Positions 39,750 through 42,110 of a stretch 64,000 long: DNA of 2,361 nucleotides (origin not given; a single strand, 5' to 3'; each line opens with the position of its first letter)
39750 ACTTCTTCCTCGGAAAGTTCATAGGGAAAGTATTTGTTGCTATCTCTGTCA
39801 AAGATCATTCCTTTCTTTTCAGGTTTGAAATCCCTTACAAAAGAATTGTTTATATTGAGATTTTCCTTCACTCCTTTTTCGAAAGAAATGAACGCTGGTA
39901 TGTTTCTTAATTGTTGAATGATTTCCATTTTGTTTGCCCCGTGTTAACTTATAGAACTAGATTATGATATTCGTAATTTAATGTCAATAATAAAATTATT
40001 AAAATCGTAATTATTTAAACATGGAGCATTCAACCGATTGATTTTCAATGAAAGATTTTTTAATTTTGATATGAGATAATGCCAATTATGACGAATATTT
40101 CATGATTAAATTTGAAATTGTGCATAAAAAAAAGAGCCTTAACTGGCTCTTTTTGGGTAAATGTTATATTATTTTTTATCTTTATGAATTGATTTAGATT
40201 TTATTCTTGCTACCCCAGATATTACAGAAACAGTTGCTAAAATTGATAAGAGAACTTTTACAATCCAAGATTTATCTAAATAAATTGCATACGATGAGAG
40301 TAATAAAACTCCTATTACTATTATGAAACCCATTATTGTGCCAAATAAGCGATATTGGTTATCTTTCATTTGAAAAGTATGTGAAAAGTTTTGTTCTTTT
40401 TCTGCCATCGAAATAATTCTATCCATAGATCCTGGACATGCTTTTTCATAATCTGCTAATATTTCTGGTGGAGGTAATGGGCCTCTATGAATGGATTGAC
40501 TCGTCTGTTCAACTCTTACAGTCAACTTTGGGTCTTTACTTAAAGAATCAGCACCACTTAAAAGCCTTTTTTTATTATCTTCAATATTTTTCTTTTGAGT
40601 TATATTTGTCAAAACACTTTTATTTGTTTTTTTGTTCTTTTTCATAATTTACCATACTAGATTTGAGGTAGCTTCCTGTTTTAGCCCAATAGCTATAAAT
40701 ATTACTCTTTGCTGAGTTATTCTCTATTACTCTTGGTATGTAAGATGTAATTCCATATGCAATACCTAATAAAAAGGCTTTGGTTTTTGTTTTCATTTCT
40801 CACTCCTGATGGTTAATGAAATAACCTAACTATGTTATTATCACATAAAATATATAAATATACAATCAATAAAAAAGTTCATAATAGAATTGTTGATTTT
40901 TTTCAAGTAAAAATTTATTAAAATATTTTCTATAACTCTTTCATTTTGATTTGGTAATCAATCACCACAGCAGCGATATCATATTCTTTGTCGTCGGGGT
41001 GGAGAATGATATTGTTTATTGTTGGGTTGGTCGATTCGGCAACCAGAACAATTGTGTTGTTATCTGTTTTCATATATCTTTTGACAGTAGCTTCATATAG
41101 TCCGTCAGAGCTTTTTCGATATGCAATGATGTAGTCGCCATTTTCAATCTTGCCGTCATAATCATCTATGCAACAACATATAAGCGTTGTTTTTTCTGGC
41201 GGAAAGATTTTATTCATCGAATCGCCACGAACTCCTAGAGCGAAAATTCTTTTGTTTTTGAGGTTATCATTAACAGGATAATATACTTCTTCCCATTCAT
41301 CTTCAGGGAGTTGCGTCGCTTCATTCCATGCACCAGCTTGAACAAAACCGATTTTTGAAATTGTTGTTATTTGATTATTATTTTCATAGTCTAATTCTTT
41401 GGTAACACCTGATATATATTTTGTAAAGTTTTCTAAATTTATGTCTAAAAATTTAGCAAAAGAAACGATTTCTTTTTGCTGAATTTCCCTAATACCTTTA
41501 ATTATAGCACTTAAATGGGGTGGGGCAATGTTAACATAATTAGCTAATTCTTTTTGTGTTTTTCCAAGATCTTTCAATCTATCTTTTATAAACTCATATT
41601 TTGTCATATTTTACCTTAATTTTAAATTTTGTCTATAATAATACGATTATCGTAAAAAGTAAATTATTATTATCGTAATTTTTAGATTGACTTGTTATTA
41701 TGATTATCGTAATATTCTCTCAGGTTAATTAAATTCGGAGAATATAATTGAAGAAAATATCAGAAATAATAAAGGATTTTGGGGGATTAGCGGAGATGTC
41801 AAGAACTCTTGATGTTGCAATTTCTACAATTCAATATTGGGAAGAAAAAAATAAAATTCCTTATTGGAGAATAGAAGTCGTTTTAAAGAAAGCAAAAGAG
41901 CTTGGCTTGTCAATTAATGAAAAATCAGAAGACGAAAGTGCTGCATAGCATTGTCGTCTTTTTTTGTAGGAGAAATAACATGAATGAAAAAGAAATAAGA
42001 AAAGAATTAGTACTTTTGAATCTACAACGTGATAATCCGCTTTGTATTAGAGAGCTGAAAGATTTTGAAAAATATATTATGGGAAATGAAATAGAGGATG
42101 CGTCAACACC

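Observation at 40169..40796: Membrane proteins in the rexAB-like slot downstream of cI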

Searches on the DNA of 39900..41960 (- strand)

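Call 64: search_dna_similar(query=L093:6990-7640:+, collection=ecoli_genomes, mode=distant, max_rows=12)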
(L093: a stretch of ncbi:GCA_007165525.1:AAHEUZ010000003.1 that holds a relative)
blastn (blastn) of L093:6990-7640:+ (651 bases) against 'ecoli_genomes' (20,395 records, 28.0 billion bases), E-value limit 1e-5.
Records with a match: 2; places in all: 2; records where one place covers at least 80% of the query: 0.
Genomes with a match: 2 of 5426; with a place that covers at least 80% of the query: 0. Places per genome that has any: lowest 1, median 1, highest 1. On chromosomes: 2 places; on plasmids: 0.
Best place of each record, by identity: 60-80% 2.
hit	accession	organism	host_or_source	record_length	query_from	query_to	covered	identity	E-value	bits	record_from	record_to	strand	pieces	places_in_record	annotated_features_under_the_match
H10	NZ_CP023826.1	Escherichia coli strain 4/4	Homo sapiens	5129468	406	617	33%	70.8%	8e-19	104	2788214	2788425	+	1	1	DUF2335 domain-containing protein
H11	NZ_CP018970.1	Escherichia coli strain Ecol_542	Homo sapiens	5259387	406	617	33%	70.8%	8e-19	104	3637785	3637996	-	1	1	DUF2335 domain-containing protein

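Call 65: search_dna_similar(query=L096:6990-7650:+, collection=ecoli_genomes, mode=distant, max_rows=12)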
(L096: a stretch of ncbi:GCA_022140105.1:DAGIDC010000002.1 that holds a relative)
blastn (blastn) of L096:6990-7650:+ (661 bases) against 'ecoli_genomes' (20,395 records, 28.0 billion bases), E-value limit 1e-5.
No match.

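Call 66: get_annotated_region(hit=H10, flank=6000)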
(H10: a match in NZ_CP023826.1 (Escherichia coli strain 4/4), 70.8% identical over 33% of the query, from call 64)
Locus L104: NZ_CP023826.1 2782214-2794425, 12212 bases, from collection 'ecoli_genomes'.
description: Escherichia coli strain 4/4 chromosome, complete genome
organism: Escherichia coli strain 4/4 (NCBI taxid 562)
replicon: chromosome; assembly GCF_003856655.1
host: Homo sapiens; source: feces; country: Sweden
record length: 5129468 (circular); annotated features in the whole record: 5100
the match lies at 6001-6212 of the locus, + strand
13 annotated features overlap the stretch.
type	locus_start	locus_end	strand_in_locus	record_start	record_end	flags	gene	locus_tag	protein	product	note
CDS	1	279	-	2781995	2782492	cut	-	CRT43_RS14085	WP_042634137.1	DUF2514 family protein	-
CDS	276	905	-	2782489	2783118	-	-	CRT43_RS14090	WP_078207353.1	glycoside hydrolase family 19 protein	-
CDS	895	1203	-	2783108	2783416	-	-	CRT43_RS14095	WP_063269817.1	phage holin family protein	-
CDS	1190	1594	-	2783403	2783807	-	-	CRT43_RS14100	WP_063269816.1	putative holin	-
CDS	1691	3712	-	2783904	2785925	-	-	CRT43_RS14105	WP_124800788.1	phage tail protein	-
CDS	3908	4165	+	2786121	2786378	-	-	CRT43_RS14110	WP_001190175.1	hypothetical protein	-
CDS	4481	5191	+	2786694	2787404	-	-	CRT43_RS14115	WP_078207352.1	BRO-N domain-containing protein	-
CDS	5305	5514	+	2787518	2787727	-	-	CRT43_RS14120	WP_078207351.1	hypothetical protein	-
CDS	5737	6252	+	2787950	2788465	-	-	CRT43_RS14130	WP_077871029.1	DUF2335 domain-containing protein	-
CDS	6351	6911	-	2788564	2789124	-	-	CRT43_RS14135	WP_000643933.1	hypothetical protein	-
CDS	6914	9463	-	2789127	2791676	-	-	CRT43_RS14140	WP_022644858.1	hypothetical protein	-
CDS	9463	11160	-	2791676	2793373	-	-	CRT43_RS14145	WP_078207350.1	hypothetical protein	-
CDS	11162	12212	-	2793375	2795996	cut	-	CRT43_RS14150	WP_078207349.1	transglycosylase SLT domain-containing protein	-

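Call 96: search_dna_similar(query=window:39900-41960:+, collection=phages, mode=distant, max_rows=8)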
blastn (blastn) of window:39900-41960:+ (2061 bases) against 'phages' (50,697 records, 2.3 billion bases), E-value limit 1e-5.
No match.
